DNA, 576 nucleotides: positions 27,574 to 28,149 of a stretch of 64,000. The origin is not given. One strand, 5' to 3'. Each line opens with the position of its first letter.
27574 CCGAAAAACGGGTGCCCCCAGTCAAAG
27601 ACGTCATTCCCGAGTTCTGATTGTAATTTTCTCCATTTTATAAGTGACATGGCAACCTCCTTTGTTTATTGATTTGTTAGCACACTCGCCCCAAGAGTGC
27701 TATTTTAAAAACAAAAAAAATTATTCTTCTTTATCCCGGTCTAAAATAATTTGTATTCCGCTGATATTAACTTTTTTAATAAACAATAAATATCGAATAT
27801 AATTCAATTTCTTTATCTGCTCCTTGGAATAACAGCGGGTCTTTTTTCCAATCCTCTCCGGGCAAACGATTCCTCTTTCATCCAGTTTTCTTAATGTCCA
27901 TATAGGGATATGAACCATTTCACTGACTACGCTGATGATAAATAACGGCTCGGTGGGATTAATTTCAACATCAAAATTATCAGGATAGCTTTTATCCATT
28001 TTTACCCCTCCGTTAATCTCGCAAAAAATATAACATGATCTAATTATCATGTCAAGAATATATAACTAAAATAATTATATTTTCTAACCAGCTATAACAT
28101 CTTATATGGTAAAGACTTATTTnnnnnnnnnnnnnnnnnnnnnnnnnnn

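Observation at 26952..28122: Dual-controlled heat-shock unit: small MerR-type (HspR-like) regulator - hsp20 - clpB, with an autoregulatory-looking promoter/dyad plus a CIRCE element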

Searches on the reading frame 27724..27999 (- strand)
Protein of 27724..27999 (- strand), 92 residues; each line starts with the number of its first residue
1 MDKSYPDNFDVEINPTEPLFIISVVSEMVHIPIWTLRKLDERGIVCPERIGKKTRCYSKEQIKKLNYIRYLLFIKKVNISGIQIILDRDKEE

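Call 8: search_protein_families(library=pfam, proteins=[window:27724-27999:-])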
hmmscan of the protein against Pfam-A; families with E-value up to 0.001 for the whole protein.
window:27724-27999:- (92 aa): 3 families
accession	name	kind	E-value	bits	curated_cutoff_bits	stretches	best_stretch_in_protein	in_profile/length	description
PF13411.12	MerR_1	-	8.3e-11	42.3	21.6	1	22-88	3-68/69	MerR HTH family regulatory protein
PF13591.12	MerR_2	-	0.00045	20.4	29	1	21-87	2-67/84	MerR HTH family regulatory protein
PF00376.29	MerR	-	0.00097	19.3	28.2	0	22-57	2-38/38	MerR family regulatory protein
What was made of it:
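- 27721..27999 (-): Small MerR-type (HspR-like) regulator gene, 92 aa, including the stop codon. Pfam MerR_1 8e-11 (call 8).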

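Call 13: find_homologous_proteins(query=window:27724-27999:-, max_evalue=0.001)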
Query window:27724-27999:- (92 aa): 257 proteins with E <= 0.001 among 257 candidates; the best 120 are listed.
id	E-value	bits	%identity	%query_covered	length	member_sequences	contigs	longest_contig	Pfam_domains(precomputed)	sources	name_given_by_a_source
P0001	1.8e-54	199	100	100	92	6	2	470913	PF13411.13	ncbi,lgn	-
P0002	7.2e-45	169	84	100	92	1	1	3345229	PF13411.13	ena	-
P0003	6.0e-44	166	80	100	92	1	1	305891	PF13411.13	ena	-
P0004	4.6e-40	153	82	95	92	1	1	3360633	PF13411.13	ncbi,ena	-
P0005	2.1e-34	135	68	100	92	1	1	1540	PF13411.13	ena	-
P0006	2.7e-34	135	68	99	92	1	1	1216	PF13411.13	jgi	jgi:MerR family transcriptional regulator, heat shock protein HspR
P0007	4.6e-34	134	73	93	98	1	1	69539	PF13411.13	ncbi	ncbi:MAG: MerR family transcriptional regulator [Candidatus Omnitrophota bacterium]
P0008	8.8e-34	133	67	99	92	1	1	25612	PF13411.13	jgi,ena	-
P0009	1.7e-33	132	73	93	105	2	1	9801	PF13411.13,PF13591.13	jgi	-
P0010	2.1e-33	132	65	99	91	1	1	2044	PF13411.13,PF13591.13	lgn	-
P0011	2.1e-33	132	72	100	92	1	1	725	PF13411.13,PF13591.13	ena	-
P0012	3.8e-33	131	66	100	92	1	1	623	PF13411.13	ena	-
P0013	9.7e-33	130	69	92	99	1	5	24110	PF13411.13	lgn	-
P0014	1.0e-32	130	70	98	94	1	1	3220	PF13411.13,PF13591.13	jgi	-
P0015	1.4e-32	129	74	95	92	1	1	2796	PF13411.13,PF13591.13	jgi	jgi:MerR family transcriptional regulator/heat shock protein HspR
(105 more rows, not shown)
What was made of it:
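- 27721..27999 (-): 257 homologues; every organism name given by a source is Omnitrophota/Omnitrophica (call 13).
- On HspR (MerR-type heat-shock repressor, NCBIfam NF047375): Some JGI records name homologues HspR (call 13).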

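Call 16: find_related_loci(query=A1, collection=genome_contigs, flank=6000)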
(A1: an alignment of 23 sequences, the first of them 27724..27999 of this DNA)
Query A1 (92 aa) in genome_contigs; peptide patterns used: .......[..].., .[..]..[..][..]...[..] (x = any residue, [..] = any of these).
57 stretches matched a pattern; 46 encode a relative of the query (tblastn E <= 1e-3); 46 distinct loci.
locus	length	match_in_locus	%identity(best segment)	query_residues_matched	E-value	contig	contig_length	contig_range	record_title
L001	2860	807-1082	97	1-92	1e-56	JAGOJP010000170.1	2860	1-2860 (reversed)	MAG: Candidatus Omnitrophota bacterium isolate Go_SlDig_bin_317 Go_SlDig_140819_length_2860_cov_3.651665, whole genome s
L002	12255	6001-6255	93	1-85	1e-50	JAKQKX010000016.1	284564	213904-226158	MAG: Candidatus Omnitrophota bacterium isolate USDV_maxbin.135_sub k141_381341, whole genome shotgun sequence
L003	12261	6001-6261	82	1-87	7e-44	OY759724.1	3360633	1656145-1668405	MAG: Candidatus Omnitrophota bacterium isolate 1a5844f9-839a-4d7b-a7f9-2444bab12bdd genome assembly, chromosome: 1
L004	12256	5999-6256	73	1-86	9e-38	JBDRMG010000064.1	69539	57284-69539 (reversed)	MAG: Candidatus Omnitrophota bacterium isolate MEGAHIT-group-1.82 k141_13175885, whole genome shotgun sequence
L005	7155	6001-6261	67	1-87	2e-37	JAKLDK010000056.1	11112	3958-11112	MAG: Candidatus Omnitrophota bacterium isolate RA.bin108 RA.bin108_56, whole genome shotgun sequence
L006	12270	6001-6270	69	3-92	1e-36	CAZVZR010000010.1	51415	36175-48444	MAG TPA_asm: uncultured Planctomycetales bacterium isolate SRP193066_co2_435 genome assembly, contig: NODE_239_length_51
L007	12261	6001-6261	66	1-87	5e-36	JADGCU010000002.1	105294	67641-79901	MAG: Candidatus Omnitrophota bacterium isolate nXXbin4 nXX_bin4_NODE_13_length_105294_cov_5.947282, whole genome shotgun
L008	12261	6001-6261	68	1-87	5e-36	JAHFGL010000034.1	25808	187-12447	MAG: Candidatus Omnitrophota bacterium isolate nzgw314 NODE_2022_length_25809_cov_4.720181, whole genome shotgun sequenc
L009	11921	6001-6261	66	1-87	9e-36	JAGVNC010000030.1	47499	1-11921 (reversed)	MAG: Candidatus Omnitrophota bacterium isolate DeMMO3_17 c_000000030534, whole genome shotgun sequence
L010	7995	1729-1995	65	1-89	1e-35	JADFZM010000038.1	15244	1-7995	MAG: Candidatus Omnitrophota bacterium isolate nHLHbin2 nHLH_bin2_NODE_38_length_15244_cov_6.397920, whole genome shotgu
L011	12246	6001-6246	71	8-89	5e-35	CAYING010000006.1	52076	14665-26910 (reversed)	MAG TPA_asm: uncultured Planctomycetales bacterium isolate ERP119705_co25_670 genome assembly, contig: NODE_199_length_5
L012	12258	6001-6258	63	1-86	1e-34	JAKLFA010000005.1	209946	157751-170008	MAG: Candidatus Omnitrophota bacterium isolate RA.bin146 RA.bin146_5, whole genome shotgun sequence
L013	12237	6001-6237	73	9-87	3e-34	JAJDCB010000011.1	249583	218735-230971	MAG: Candidatus Omnitrophota bacterium isolate OFTM390 OFTM390_10, whole genome shotgun sequence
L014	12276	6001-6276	61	1-92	5e-34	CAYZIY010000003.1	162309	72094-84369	MAG TPA_asm: uncultured Planctomycetales bacterium isolate SRP141376_co2_271 genome assembly, contig: NODE_193_length_16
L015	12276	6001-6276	61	1-92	3e-34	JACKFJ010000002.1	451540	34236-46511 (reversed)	MAG: Candidatus Omnitrophota bacterium isolate HK-STAS-OMNI-2 HK-STAS-OMNI-2_2, whole genome shotgun sequence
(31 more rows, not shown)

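Call 28: search_protein_families(library=ncbifam, proteins=[window:27724-27999:-], max_evalue=0.01)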
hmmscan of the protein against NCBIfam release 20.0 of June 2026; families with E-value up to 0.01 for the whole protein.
window:27724-27999:- (92 aa): 4 families
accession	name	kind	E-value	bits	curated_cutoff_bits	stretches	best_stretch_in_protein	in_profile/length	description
NF047375.1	HeatShock_HspR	equivalog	4.8e-15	55.3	105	1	17-90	1-74/92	heat shock protein transcriptional repressor HspR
NF047377.1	heat_HspR_dupli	exception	2.6e-12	46.7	300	1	18-86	4-72/214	heat shock protein transcriptional repressor HspR, fused homodimer type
NF050798.1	TF_FtsR_Actino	equivalog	0.00058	20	150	1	34-68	20-54/223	transcriptional regulator FtsR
NF053740.1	TransRegTnrAGPos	equivalog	0.00095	19.3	140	1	21-67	14-60/108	hypothetical protein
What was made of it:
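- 27721..27999 (-): Best NCBIfam hit is HspR at 55 bits, below the cut-off of 105 (call 28).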

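Call 29: search_solved_structures(query=A1, max_evalue=0.01, show_alignments=3)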
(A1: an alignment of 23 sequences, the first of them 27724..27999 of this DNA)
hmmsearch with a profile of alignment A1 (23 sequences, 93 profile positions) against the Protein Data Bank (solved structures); distinct sequences matched with E-value up to 0.01: 4.
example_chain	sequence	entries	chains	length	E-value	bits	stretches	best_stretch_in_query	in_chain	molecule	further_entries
4r4e_B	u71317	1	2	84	7.8e-09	38.6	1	13-90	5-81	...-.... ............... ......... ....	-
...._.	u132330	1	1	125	1e-06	31.7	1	11-92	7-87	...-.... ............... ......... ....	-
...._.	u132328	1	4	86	1.2e-05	28.3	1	13-86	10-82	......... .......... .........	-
4ua1_A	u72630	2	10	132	0.0095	19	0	35-87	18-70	Regulatory protein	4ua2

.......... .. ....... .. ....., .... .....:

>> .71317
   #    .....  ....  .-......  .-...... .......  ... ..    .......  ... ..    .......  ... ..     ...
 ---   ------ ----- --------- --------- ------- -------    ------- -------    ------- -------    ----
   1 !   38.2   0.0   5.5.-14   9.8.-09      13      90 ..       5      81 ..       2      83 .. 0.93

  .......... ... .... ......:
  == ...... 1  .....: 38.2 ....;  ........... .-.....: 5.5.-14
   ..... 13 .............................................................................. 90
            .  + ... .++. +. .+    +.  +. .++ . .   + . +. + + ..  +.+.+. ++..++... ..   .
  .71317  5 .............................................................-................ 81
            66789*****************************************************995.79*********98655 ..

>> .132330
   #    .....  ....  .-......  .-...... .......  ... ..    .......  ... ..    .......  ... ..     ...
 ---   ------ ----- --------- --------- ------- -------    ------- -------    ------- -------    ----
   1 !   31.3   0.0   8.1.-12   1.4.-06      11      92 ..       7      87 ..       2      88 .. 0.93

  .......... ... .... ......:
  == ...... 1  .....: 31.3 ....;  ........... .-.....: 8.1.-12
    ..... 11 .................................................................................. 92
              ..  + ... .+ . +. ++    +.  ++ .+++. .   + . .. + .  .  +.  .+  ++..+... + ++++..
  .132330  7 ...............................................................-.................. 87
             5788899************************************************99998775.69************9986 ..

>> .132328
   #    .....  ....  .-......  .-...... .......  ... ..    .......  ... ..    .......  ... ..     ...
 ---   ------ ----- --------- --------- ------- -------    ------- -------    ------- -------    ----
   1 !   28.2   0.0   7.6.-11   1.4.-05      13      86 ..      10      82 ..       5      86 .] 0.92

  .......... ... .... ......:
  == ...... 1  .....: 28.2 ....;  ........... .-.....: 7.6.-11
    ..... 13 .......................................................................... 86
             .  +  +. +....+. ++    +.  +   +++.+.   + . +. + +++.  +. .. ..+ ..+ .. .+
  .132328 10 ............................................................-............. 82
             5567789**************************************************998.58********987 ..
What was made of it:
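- On GlnR/TnrA: Best PDB sequence hits are GlnR at 7.8e-9 (call 29).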

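Call 45: predict_structure(alignment_id=A1)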
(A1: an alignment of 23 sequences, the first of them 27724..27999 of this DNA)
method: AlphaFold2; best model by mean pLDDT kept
length: 92 residues; sequences in the alignment: 23
mean_pLDDT: 88.1   pTM: 0.73
mean pLDDT of the five models: 88.1, 86.6, 82.8, 81.8, 71.2
residues with pLDDT >= 90: 54; 70-90: 34; 50-70: 4; < 50: 0
segments of 3 or more residues with pLDDT < 50: none
pLDDT, mean of each block of 10 residues (from residue 1): 74 84 95 94 91 90 94 91 84 60
secondary structure, 60 per line:
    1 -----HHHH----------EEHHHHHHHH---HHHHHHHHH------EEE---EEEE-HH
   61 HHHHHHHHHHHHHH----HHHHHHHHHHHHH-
elements in order: H6-9 H22-29 H33-41 E48-50 E54-57 H59-74 H79-91
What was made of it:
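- On HspR (MerR-type heat-shock repressor, NCBIfam NF047375): AF2 model with pLDDT 88 shows HTH, wing and two helices (call 45).
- On Classic MerR-type activator (spacer distortion): The protein ends after helix 79-91 (call 45).
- The protein lacks the coiled-coil helix of classic MerR dimers (call 45).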

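Call 47: fold_search(model_id=the predicted structure, library=pdb)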
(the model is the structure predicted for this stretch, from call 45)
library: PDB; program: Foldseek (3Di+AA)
matches with E <= 10: 341; with E <= 0.001: 5
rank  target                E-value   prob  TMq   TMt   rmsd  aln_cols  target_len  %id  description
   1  4r4e_A                5.4e-05  1.00  0.76  0.84   5.4        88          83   30  Structure of GlnR-DNA complex (released 2015-03-04)
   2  4r4e_B                8.5e-05  1.00  0.80  0.87   4.6        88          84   30  Structure of GlnR-DNA complex (released 2015-03-04)
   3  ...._C                3.1e-04  1.00  0.76  0.91   1.1        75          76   28  Crystal structure of S. aureus GlnR-DNA complex (released 2022-06-29)
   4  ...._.                8.2e-04  1.00  0.73  0.85   1.3        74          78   28  Crystal structure of S. aureus GlnR-DNA complex (released 2022-06-29)
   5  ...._A                1.0e-03  1.00  0.73  0.88   1.3        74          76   28  Crystal structure of S. aureus GlnR-DNA complex (released 2022-06-29)
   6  5c8e_G                3.9e-03  1.00  0.67  0.24   2.2        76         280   24  Crystal structure of Thermus thermophilus CarH bound to adenosylcobalamin and a 26-bp DNA segment (released 2015-09-30)
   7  5c8e_C                4.7e-03  1.00  0.69  0.25   2.3        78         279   23  Crystal structure of Thermus thermophilus CarH bound to adenosylcobalamin and a 26-bp DNA segment (released 2015-09-30)
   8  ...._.                6.9e-03  1.00  0.66  0.83   2.9        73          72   27  Structure of the Listeria monocytogenes GlnR-DNA complex to 3.45 Angstrom (released 2022-06-29)
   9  1r8d_A                1.0e-02  1.00  0.46  0.39  11.1        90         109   18  Crystal Structure of MtaN Bound to DNA (released 2004-08-17)
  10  4r24_B                1.2e-02  1.00  0.75  0.80   1.5        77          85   22  Complete dissection of B. subtilis nitrogen homeostatic circuitry (released 2015-03-04)
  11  3d6y_A                1.3e-02  1.00  0.67  0.24   2.2        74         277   23  Crystal structure of R275E mutant of BMRR bound to DNA and berberine (released 2008-08-26)
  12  5i44_A                1.3e-02  1.00  0.61  0.81   2.0        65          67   12  Structure of RacA-DNA complex; P21 form (released 2016-05-04)
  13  1r8d_B                1.4e-02  1.00  0.61  0.53   2.5        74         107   22  Crystal Structure of MtaN Bound to DNA (released 2004-08-17)
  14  5c8d_E                1.6e-02  1.00  0.68  0.24   1.9        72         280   25  Crystal structure of full-length Thermus thermophilus CarH bound to adenosylcobalamin (dark state) (released 2015-09-30)
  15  3d71_A                1.7e-02  1.00  0.64  0.23   1.8        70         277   23  Crystal structure of E253Q BMRR bound to 22 base pair promoter site (released 2008-08-26)
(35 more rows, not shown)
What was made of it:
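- On HspR (MerR-type heat-shock repressor, NCBIfam NF047375): MerR-family folds dominate the Foldseek hits (call 47).
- On GlnR/TnrA: Foldseek TM scores, normalised to query and to target, are 0.73-0.80 and 0.84-0.91 against 4R4E and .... (call 47).
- Closest known: GlnR/TnrA minimal MerR regulators. Same: GlnR is the first gene of an autoregulated two-gene operon with tandem operators (structures from calls 29 and 47; operon facts from established knowledge).
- The fold is a minimal MerR winged helix like GlnR/TnrA (calls 29, 45, 47).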

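Call 67: find_encoding_contigs(protein=P0001, flank=6000, max_places=3)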
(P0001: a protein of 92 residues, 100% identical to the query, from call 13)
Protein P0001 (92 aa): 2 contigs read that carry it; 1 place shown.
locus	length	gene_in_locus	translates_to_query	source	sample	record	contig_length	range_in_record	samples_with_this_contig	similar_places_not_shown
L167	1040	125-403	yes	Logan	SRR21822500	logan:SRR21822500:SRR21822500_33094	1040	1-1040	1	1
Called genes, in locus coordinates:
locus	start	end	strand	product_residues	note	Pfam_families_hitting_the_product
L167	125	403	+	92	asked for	PF13411:MerR_1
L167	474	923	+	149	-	PF00011:HSP20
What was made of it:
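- Tried and rejected: It returned only a 1-kb contig (call 67).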
